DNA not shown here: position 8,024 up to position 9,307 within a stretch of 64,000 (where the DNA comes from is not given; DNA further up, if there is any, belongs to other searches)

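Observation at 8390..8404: In-frame G15 homopolymer in a secreted-protein gene: candidate phase-variable contingency locus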

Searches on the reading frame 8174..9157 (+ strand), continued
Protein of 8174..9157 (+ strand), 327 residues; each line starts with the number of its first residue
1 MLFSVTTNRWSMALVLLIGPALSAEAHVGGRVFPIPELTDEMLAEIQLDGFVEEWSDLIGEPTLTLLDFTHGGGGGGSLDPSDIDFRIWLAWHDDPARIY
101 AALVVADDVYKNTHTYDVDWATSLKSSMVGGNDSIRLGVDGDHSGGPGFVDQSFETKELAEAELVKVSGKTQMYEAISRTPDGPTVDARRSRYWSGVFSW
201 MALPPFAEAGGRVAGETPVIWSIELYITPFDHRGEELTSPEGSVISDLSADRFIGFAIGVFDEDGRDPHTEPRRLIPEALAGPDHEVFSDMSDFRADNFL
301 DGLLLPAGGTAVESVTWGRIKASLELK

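Call 48: fold_search(model_id=the predicted structure, library=pdb)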
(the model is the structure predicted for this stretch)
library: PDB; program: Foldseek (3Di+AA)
matches with E <= 10: 314; with E <= 0.001: 7
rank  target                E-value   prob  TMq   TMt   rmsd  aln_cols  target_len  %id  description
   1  7nwn                  4.8e-08  1.00  0.45  0.72   5.5       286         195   10  A carbohydrate binding module family 9 (CBM9) from Caldicellulsiruptor kristjanssonii (released 2021-07-07)
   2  1i82_A                7.9e-08  1.00  0.43  0.69   5.0       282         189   12  FAMILY 9 CARBOHYDRATE-BINDING MODULE FROM THERMOTOGA MARITIMA XYLANASE 10A WITH CELLOBIOSE (released 2001-06-13)
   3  7nwo                  1.6e-07  1.00  0.37  0.60   6.1       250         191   11  A carbohydrate binding module family 9 (CBM9) from Caldicellulosiruptor kristjanssonii in complex with glucose (released 2021-07-07)
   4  4jpq_A                2.6e-05  1.00  0.37  0.51   9.4       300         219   10  Crystal structure of a putative carbohydrate-binding protein (BACUNI_03838) from Bacteroides uniformis ATCC 8492 at 2. (released 2013-04-17)
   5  4jpq_B                6.5e-05  1.00  0.34  0.47   9.7       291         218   10  Crystal structure of a putative carbohydrate-binding protein (BACUNI_03838) from Bacteroides uniformis ATCC 8492 at 2. (released 2013-04-17)
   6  7b04_O                9.4e-05  0.99  0.35  0.39  11.3       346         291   10  Structure of Nitrite oxidoreductase (Nxr) from the anammox bacterium Kuenenia stuttgartiensis. (released 2021-07-14)
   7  7b04_C                4.1e-04  0.99  0.39  0.43   9.7       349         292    8  Structure of Nitrite oxidoreductase (Nxr) from the anammox bacterium Kuenenia stuttgartiensis. (released 2021-07-14)
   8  2ivf_C                4.2e-03  0.84  0.31  0.43  12.2       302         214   12  Ethylbenzene dehydrogenase from Aromatoleum aromaticum (released 2006-09-14)
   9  7lg6_H                1.0e-01  0.28  0.18  0.38   7.5       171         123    9  BG505 SOSIP.v5.2 in complex with VRC40.01 and RM19R Fabs (released 2021-09-15)
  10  2zf9_D                1.3e-01  0.06  0.13  0.20  17.1       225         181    9  Crystal structure of a type III cohesin module from the cellulosomal ScaE cell-surface anchoring scaffoldin of Ruminoc (released 2008-12-30)
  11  8uls_H                3.6e-01  0.16  0.21  0.42   9.3       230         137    7  Cryo-EM structure of the BG505 SOSIPv2 in complex with bNAb 01_D03 Fabs (released 2025-04-16)
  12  6u3t_B                4.1e-01  0.01  0.08  0.10  21.5       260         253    6  Structure-based discovery of a novel small-molecule inhibitor of methicillin-resistant S. aureus (released 2020-03-25)
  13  3anz_C                4.3e-01  0.01  0.08  0.09  23.9       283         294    7  Crystal Structure of alpha-hemolysin (released 2011-06-22)
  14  2lkf                  4.6e-01  0.02  0.12  0.13  20.8       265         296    9  LEUKOCIDIN F (HLGB) FROM STAPHYLOCOCCUS AUREUS (released 1999-07-28)
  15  4u6v_A                4.6e-01  0.01  0.08  0.10  23.0       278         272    8  Mechanisms of Neutralization of a Human Anti-Alpha Toxin Antibody (released 2014-09-17)
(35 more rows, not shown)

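Call 49: search_protein_families(library=ncbifam, proteins=[window:8174-9154:+], max_evalue=1)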
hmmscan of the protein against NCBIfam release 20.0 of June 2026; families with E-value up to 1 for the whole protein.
window:8174-9154:+ (327 aa): 1 family
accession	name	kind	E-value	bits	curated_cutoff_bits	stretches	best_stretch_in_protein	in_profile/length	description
NF033772.1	pheromone_VP1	equivalog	0.063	13.5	85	1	154-177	7-30/65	peptide pheromone VP1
